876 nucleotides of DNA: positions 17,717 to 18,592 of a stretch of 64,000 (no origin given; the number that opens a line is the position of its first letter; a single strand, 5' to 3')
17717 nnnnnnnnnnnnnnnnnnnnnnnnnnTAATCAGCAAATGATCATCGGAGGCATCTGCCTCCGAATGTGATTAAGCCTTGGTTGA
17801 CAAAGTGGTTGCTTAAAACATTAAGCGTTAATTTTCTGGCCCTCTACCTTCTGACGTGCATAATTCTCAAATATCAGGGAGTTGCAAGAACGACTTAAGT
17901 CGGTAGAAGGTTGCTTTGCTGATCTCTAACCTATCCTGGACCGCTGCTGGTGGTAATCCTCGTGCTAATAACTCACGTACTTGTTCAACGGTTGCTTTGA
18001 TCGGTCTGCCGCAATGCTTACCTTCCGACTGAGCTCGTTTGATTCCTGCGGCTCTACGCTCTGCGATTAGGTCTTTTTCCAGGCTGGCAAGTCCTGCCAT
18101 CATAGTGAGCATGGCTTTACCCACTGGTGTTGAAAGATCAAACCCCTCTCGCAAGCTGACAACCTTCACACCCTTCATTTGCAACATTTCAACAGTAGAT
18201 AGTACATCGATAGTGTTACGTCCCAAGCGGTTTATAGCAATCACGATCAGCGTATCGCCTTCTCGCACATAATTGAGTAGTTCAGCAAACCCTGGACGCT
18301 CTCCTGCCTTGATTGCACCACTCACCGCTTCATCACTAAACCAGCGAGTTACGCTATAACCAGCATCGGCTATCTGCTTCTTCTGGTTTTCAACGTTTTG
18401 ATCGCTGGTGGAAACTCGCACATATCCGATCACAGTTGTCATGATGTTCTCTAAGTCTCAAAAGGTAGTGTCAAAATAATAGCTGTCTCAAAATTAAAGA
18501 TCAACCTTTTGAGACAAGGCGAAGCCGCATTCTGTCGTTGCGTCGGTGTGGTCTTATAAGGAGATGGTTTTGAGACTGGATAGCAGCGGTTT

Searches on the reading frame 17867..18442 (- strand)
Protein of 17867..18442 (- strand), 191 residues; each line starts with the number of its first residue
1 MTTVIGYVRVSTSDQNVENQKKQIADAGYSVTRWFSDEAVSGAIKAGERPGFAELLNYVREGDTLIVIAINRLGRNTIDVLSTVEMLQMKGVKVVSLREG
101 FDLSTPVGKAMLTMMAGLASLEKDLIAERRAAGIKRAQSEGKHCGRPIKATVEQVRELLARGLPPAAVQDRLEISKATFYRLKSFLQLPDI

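Call 7: search_protein_families(library=pfam, proteins=[window:17867-18442:-])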
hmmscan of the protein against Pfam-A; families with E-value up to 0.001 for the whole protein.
window:17867-18442:- (191 aa): 2 families
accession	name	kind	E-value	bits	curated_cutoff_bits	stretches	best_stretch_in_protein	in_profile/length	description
PF00239.26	Resolvase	-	4.4e-41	140.8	23.3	1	4-142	1-144/145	Resolvase, N terminal domain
PF02796.21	HTH_7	-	0.00013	22.4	23.8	1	145-183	1-42/45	Helix-turn-helix domain of resolvase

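Call 20: search_solved_structures(query=window:17867-18442:-, max_evalue=0.001, show_alignments=2)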
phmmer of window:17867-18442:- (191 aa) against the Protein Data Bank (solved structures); distinct sequences matched with E-value up to 0.001: 20.
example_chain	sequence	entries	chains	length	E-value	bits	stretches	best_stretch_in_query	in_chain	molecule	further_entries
4m6f_A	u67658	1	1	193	1.6e-28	103.2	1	4-181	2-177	DNA-invertase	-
3uj3_X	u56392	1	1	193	5.7e-28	101.4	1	4-181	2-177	DNA-invertase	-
2gm4_A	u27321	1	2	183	2.7e-23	86.2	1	4-182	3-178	Transposon gamma-delta resolvase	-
1zr2_A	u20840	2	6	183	3.5e-23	85.9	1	4-182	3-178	Transposon gamma-delta resolvase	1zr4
1gdt_A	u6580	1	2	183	8.2e-23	84.6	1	4-182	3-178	PROTEIN (GAMMA DELTA RESOLVASE)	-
5cy1_A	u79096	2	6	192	2e-20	76.9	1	4-182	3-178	Transposon Tn3 resolvase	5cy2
1gdr_A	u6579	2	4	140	1.6e-18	70.7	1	4-141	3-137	GAMMA DELTA-RESOLVASE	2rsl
2gm5_A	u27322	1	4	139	2e-18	70.3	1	4-139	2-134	Transposon gamma-delta resolvase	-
2r0q_C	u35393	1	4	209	6.9e-15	58.8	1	4-183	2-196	Putative transposon Tn552 DNA-invertase bin3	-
1ght_A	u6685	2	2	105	2.9e-13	53.6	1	4-108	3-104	TRANSPOSON GAMMA-DELTA RESOLVASE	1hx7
3guv_A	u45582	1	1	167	5.9e-11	46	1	7-145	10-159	Site-specific recombinase, resolvase family protein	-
3pkz_A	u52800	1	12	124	1.2e-10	45.1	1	4-95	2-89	Recombinase Sin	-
5c31_A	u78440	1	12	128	1.2e-10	45.1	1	4-95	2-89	Sin, putative plasmid resolvase dimer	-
5c32_B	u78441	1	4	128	1.3e-10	44.9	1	4-95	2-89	Putative transposon Tn552 DNA-invertase bin3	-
5c34_B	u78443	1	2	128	1.4e-10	44.8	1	4-95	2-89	Putative transposon Tn552 DNA-invertase bin3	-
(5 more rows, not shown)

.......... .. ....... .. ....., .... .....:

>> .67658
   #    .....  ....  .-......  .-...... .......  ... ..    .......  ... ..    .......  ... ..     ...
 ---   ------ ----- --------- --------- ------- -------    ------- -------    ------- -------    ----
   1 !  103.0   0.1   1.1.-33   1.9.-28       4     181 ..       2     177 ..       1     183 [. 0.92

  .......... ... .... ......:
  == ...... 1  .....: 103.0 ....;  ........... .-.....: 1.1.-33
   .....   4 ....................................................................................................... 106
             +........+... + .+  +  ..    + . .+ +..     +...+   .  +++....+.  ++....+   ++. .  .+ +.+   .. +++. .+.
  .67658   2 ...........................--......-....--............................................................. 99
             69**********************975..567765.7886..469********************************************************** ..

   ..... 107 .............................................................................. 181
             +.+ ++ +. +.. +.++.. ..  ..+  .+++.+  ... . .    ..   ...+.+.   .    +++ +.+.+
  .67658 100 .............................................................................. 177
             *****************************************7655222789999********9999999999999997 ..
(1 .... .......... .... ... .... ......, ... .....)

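Call 21: search_protein_families(library=ncbifam, proteins=[window:17867-18442:-], max_evalue=0.01)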
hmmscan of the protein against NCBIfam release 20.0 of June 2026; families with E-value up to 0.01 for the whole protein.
window:17867-18442:- (191 aa): 6 families
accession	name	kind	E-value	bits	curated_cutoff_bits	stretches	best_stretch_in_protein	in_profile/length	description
NF009949.0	PRK13413.1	equivalog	1.5e-24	86.9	272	1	4-159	2-169/203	master DNA invertase Mpi family serine-type recombinase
NF041201.1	recomb_XisF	equivalog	6.6e-23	81.4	375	1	5-148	2-147/465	fdxN element excision recombinase XisF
NF047343.1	SCCmet_CcrB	equivalog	2.7e-18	65.9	900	1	4-145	9-159/542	cassette chromosome recombinase CcrB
NF047344.1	SCCmet_CcrA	equivalog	1.5e-12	47.4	700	1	1-142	1-147/442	cassette chromosome recombinase CcrA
NF047347.1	SCCmet_CcrC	equivalog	4.3e-08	32.1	900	1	17-127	31-140/558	cassette chromosome recombinase CcrC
NF033518.0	transpos_IS607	equivalog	0.00013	21.6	110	1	3-95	55-150/187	IS607 family transposase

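Call 22: find_related_loci(query=window:17867-18442:-, collection=genome_contigs, flank=6000)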
Query window:17867-18442:- (191 aa) in genome_contigs; peptide patterns used: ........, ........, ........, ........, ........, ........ (x = any residue, [..] = any of these).
151 stretches matched a pattern; 15 encode a relative of the query (tblastn E <= 1e-3); 15 distinct loci.
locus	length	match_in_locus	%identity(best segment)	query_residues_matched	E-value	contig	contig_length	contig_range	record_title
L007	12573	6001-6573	90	1-191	4e-114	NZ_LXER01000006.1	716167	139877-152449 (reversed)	Buttiauxella brennerae ATCC 51605 Sequence00006, whole genome shotgun sequence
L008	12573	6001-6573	89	1-191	1e-113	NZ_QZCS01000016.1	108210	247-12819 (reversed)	Enterobacter chuandaensis strain 090028 16, whole genome shotgun sequence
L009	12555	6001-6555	92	1-185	3e-113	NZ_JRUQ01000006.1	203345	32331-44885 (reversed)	Erwinia typographi strain M043b Contig6, whole genome shotgun sequence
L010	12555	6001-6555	89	1-185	1e-110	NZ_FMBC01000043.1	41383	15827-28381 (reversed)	Kosakonia oryziphila strain REICA_142, whole genome shotgun sequence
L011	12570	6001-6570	87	1-188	3e-108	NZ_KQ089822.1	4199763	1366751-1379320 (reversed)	Citrobacter sp. MGH106 aetzL-supercont1.1, whole genome shotgun sequence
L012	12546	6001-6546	82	1-182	3e-100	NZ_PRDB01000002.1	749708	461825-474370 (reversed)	Klebsiella michiganensis strain DSM 25444 contig_2, whole genome shotgun sequence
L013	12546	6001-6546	81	1-182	9e-100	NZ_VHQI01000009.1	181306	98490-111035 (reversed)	Mixta tenebrionis strain BIT-26 Scaffold9, whole genome shotgun sequence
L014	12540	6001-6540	77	3-182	1e-95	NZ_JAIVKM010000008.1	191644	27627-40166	Mangrovibacter yixingensis strain SaN21-3 SaN21-3_ctg008, whole genome shotgun sequence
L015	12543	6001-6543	76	3-183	3e-93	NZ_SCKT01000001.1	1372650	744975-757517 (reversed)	Pantoea dispersa strain DSM 30073 Scaffold1, whole genome shotgun sequence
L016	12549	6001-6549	74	1-183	2e-91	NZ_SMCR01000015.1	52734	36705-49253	Biostraticola tofi strain DSM 19580 Ga0244679_115, whole genome shotgun sequence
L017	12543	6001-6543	73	3-183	9e-87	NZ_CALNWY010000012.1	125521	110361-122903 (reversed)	Mixta sp. Marseille-Q2659, whole genome shotgun sequence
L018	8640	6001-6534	66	4-182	8e-76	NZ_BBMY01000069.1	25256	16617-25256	Escherichia albertii NBRC 107761 = DSM 17582 strain NBRC 107761, whole genome shotgun sequence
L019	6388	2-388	91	63-191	1e-73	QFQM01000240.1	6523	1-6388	MAG: Flavobacterium psychrophilum isolate S2_003_000_R2_17 S2_003_000_R2_scaffold_7615, whole genome shotgun sequence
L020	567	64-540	58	4-163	2e-66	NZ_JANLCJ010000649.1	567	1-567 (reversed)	Herbiconiux daphne strain CPCC 203386 Scaffold649, whole genome shotgun sequence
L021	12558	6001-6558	28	6-181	2e-12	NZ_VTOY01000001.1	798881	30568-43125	Selenomonas ruminis strain mPRGC5 1, whole genome shotgun sequence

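Call 31: search_dna_similar(query=window:17867-18442:-, collection=plasmids, mode=protein, max_rows=25)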
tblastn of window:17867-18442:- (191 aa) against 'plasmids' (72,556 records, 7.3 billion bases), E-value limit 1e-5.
The search stops at 5000 records and this limit was reached: more records match than are counted here, and every count below describes the 5000 best-scoring records only.
Records with a match: at least 5000; places in all: 10403; records where one place covers at least 80% of the query: 4387.
Best place of each record, by identity: 60-80% 3; <60% 4997.
By first word of the organism name: Klebsiella 1529; Escherichia 888; Enterobacter 453; Citrobacter 186; Salmonella 147; Bacillus 127; Pseudomonas 113; Enterococcus 111; Serratia 83; Aeromonas 82; and 209 more.
By predicted mobility (MOB-suite, as given by PLSDB): non-mobilizable 2057; conjugative 1997; mobilizable 946.
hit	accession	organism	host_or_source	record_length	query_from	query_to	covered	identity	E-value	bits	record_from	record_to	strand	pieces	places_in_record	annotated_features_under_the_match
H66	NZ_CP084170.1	Klebsiella pneumoniae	Homo sapiens,blood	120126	1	191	100%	77.0%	2e-93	304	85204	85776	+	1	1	recombinase family protein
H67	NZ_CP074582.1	Klebsiella pneumoniae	Homo sapiens,blood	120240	1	191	100%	77.0%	2e-93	304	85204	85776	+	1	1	recombinase family protein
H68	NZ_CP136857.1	Oceanisphaera sp. IT1-181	-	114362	4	182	94%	52.2%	1e-51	184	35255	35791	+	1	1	recombinase family protein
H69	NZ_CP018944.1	Escherichia coli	Homo sapiens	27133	4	146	75%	60.8%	3e-50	180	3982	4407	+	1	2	recombinase family protein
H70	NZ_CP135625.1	Citrobacter freundii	Homo sapiens,blood,blood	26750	4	182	94%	47.3%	8e-45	164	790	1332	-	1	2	recombinase family protein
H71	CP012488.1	Enterobacter sp. FY-07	cell culture,oilfield produced water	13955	4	182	94%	47.3%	8e-45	164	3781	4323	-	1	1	resolvase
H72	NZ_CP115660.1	Kosakonia oryzendophytica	cell culture,oilfield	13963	4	182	94%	47.3%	8e-45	164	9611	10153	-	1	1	recombinase family protein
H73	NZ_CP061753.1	Escherichia coli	Ovis aries,Isolate,finished sheep/lamb ...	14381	4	182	94%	47.3%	8e-45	164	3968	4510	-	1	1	recombinase family protein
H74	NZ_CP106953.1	Eleftheria terrae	soil sample,soil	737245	4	183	94%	46.8%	2e-43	160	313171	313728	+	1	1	recombinase family protein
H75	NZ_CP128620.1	Enterobacter roggenkampii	Homo sapiens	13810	4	182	94%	46.7%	2e-44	163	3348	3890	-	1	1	recombinase family protein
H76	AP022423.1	Klebsiella sp. STW0522-44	-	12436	4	182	94%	46.7%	6e-44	162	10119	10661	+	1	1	multiple promoter invertase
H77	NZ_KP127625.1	Halomonas sp. Ant2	-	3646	1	147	77%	56.5%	9e-49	176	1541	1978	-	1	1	recombinase family protein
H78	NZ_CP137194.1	Citrobacter freundii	Homo sapiens,urine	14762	4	182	94%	46.2%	4e-43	160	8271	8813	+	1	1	recombinase family protein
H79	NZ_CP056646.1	Citrobacter freundii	culture,Freshwater sample from ...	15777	4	182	94%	46.2%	6e-43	159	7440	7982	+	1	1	recombinase family protein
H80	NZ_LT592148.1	Neisseria gonorrhoeae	-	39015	4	156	80%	53.6%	1e-48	175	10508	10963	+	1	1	recombinase family protein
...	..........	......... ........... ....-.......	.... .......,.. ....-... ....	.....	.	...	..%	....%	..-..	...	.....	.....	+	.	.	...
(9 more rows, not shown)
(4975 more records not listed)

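Call 32: search_dna_similar(query=window:17867-18442:-, collection=phages, mode=protein, max_rows=15)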
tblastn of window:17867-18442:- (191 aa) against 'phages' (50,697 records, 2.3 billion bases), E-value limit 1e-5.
Records with a match: 606; places in all: 626; records where one place covers at least 80% of the query: 305.
Best place of each record, by identity: <60% 606.
By first word of the organism name: Ralstonia 97; Streptococcus 82; Escherichia 63; Mycobacterium 53; Bacteriophage 40; Rhodococcus 39; Vibrio 38; Klebsiella 19; Yersinia 13; Mycolicibacterium 11; and 56 more.
By host as written in the record: - 108; Ralstonia solanacearum 68; Rhodococcus erythropolis RIA 643 33; Mycobacterium smegmatis mc2 155 28; Escherichia coli 26; Klebsiella pneumoniae 19; Mycolicibacterium aichiense 11; Listeria monocytogenes 10; and 203 more.
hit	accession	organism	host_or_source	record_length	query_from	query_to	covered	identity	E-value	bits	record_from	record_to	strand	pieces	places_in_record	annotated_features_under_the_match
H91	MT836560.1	Bacteriophage sp.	human fecal samples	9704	4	182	94%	43.7%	4e-39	147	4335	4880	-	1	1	record has no annotation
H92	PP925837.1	Escherichia phage Turner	Escherichia coli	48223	1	191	100%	39.3%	1e-36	140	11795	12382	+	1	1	DNA invertase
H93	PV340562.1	Escherichia phage PhiR42_1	Escherichia coli ECOR13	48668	1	191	100%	39.3%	1e-36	140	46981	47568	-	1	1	serine recombinase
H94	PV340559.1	Escherichia phage PhiR34_1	Escherichia coli str. K-12 substr. ...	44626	1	191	100%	39.3%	2e-36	139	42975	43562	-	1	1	serine recombinase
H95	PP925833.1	Escherichia phage Kati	Escherichia coli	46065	1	191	100%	39.3%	2e-36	139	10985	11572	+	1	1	DNA invertase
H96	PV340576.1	Escherichia phage PhiR68_2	Escherichia coli ECOR13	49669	1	191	100%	39.3%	2e-36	139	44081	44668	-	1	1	serine recombinase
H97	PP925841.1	Escherichia phage HannyBb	Escherichia coli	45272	1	191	100%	39.3%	3e-36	139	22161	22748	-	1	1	DNA invertase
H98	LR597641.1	Escherichia phage mEp460_ev081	-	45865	1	191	100%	39.3%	3e-36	139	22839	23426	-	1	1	Ser recombinase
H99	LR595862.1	Escherichia phage 2H10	-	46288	1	191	100%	39.3%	3e-36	139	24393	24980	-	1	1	invertase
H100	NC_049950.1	Escherichia phage 2H10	-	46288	1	191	100%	39.3%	3e-36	139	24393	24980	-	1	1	DNA invertase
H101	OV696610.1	Escherichia phage Tritos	-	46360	1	191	100%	39.3%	3e-36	139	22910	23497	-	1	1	site-specific recombinase PinR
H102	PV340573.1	Escherichia phage PhiR63_1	Escherichia coli ECOR13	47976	1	191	100%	39.3%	3e-36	139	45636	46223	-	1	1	serine recombinase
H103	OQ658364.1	Pseudomonas phage sp.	Pseudomonas aeruginosa PACL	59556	1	181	95%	41.1%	3e-32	127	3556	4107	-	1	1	none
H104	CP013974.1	Erwinia phage LS-2018a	Erwinia tracheiphila MDcuke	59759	1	186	97%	39.8%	2e-35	136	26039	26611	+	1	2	record has no annotation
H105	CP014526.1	Haematospirillum jordaniae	Homo sapiens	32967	4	181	93%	41.4%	1e-33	131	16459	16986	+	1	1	DNA invertase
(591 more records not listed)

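Call 33: get_annotated_region(hit=H66, flank=6000)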
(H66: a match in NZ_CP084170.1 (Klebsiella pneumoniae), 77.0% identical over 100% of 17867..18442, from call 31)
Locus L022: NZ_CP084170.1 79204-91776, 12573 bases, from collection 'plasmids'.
description: Klebsiella pneumoniae strain B17602 plasmid p2B17602, complete sequence
organism: Klebsiella pneumoniae (NCBI taxid 573)
taxonomy: Bacteria; Pseudomonadota; Gammaproteobacteria; Enterobacterales; Enterobacteriaceae; Klebsiella; Klebsiella pneumoniae
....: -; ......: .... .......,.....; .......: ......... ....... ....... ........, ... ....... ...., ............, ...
typing (MOB-suite, as given by PLSDB): non-mobilizable
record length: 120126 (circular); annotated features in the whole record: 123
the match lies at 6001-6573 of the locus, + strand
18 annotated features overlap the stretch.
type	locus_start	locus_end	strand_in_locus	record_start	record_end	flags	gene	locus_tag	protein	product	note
CDS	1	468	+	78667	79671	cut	punR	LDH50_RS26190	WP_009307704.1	DNA-binding transcriptional activator PunR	GO:0006355 - regulation of DNA-templated transcription [Evidence IEA]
CDS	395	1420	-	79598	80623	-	purR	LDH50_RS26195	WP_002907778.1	HTH-type transcriptional repressor PurR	GO:0006355 - regulation of DNA-templated transcription [Evidence IEA]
CDS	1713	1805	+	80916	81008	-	-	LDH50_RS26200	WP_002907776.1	YnhF family membrane protein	-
CDS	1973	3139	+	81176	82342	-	-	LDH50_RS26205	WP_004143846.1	MFS transporter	GO:0055085 - transmembrane transport [Evidence IEA]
CDS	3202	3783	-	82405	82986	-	sodB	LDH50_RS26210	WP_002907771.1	superoxide dismutase [Fe]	GO:0006801 - superoxide metabolic process [Evidence IEA]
CDS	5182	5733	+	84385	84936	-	-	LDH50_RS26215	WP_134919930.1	hypothetical protein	-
CDS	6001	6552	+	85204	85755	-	-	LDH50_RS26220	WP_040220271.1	recombinase family protein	GO:0006310 - DNA recombination [Evidence IEA]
CDS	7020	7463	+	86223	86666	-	-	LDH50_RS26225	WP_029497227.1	hypothetical protein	-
CDS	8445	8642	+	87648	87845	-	-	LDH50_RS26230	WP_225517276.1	hypothetical protein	-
CDS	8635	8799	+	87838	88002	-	-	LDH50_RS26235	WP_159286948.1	hypothetical protein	-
CDS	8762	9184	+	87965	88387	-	-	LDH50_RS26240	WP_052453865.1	helix-turn-helix domain-containing protein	-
CDS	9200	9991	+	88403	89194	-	-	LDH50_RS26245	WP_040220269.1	hypothetical protein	-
CDS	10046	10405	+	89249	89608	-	-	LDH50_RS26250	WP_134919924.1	hypothetical protein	-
CDS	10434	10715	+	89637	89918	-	-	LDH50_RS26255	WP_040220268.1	hypothetical protein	-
CDS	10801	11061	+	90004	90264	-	-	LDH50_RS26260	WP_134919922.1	hypothetical protein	-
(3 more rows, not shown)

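Call 34: get_annotated_region(hit=H71, flank=3000)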
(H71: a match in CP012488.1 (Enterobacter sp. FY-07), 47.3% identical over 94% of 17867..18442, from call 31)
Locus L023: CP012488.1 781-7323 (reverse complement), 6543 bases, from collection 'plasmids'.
description: Enterobacter sp. FY-07 plasmid pAKI40A, complete sequence
organism: Enterobacter sp. FY-07 (NCBI taxid 1692238)
taxonomy: Bacteria; Pseudomonadota; Gammaproteobacteria; Enterobacterales; Enterobacteriaceae; Enterobacter; Enterobacter sp. FY-07
host: -; source: cell culture,oilfield produced water; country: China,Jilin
typing (MOB-suite, as given by PLSDB): non-mobilizable
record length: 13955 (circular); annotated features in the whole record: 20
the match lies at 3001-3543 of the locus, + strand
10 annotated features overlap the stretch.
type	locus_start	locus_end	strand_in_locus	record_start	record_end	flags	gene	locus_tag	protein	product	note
CDS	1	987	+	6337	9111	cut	-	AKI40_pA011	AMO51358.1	lytic transglycosylase catalytic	-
CDS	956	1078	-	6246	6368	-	-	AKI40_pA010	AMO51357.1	hypothetical protein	-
CDS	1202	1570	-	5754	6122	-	-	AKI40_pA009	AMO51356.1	hypothetical protein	-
CDS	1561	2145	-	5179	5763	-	-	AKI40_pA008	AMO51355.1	hypothetical protein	-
CDS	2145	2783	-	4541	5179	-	-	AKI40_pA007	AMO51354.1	hypothetical protein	-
CDS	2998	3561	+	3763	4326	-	-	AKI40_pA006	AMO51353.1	resolvase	-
CDS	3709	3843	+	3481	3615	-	-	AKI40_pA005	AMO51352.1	hypothetical protein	-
CDS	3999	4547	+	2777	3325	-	-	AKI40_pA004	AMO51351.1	hypothetical protein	-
CDS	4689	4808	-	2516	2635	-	-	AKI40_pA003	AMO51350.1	hypothetical protein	-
CDS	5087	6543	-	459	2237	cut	-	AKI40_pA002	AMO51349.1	hypothetical protein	-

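Call 35: get_annotated_region(hit=H86, flank=3000)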
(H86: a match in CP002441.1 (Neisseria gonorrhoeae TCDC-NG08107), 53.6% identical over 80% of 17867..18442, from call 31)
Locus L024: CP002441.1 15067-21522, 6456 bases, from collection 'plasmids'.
description: Neisseria gonorrhoeae TCDC-NG08107 plasmid pNGTCDC08107, complete sequence
organism: Neisseria gonorrhoeae TCDC-NG08107 (NCBI taxid 940296)
taxonomy: Bacteria; Pseudomonadota; Betaproteobacteria; Neisseriales; Neisseriaceae; Neisseria; Neisseria gonorrhoeae; Neisseria gonorrhoeae TCDC-NG08107
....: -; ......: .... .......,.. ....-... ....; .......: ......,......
typing (MOB-suite, as given by PLSDB): conjugative; replicon rep_cluster_1410; relaxase MOBP; mating-pair formation MPF_T
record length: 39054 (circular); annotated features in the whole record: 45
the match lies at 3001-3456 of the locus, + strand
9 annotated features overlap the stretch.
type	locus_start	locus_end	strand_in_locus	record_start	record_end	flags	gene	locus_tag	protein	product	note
CDS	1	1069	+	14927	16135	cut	-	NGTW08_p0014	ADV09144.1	zeta_2 toxin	-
CDS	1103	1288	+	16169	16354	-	-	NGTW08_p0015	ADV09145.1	epsilon_1 antitoxin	-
CDS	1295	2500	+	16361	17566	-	-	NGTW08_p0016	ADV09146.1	zeta_1 toxin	-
CDS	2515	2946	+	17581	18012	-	-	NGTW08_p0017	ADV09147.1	MarR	-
CDS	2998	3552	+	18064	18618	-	-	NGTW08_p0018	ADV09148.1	Res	-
CDS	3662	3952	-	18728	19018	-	-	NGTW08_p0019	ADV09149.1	VapD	-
CDS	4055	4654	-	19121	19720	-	-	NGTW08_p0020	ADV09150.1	TrbN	-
CDS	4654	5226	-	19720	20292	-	-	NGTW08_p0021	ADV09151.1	TrbM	-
CDS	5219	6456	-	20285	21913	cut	-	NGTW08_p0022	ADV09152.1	TrbL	-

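Call 42: search_protein_families(library=phrogs, proteins=[window:17867-18442:-], max_evalue=0.001)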
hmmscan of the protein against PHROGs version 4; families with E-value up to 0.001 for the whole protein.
window:17867-18442:- (191 aa): 3 families
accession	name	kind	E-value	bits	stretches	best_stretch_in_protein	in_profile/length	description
phrog_125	-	DNA, RNA and nucleotide metabolism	2.3e-57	195.4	1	1-183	19-200/254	DNA invertase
phrog_95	-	integration and excision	9.6e-35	121.2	1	1-145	87-241/651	integrase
phrog_8275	-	DNA, RNA and nucleotide metabolism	8.9e-07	29.7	1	4-54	2-47/51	DNA invertase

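Call 61: search_protein_families(library=pfam, proteins=[L022:5182-5733:+, L022:7020-7463:+, L022:9200-9991:+], max_evalue=0.01)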
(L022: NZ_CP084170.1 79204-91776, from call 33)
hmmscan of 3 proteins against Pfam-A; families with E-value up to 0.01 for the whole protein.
L022:5182-5733:+ (183 aa): 0 families

L022:7020-7463:+ (147 aa): 0 families

L022:9200-9991:+ (263 aa): 0 families
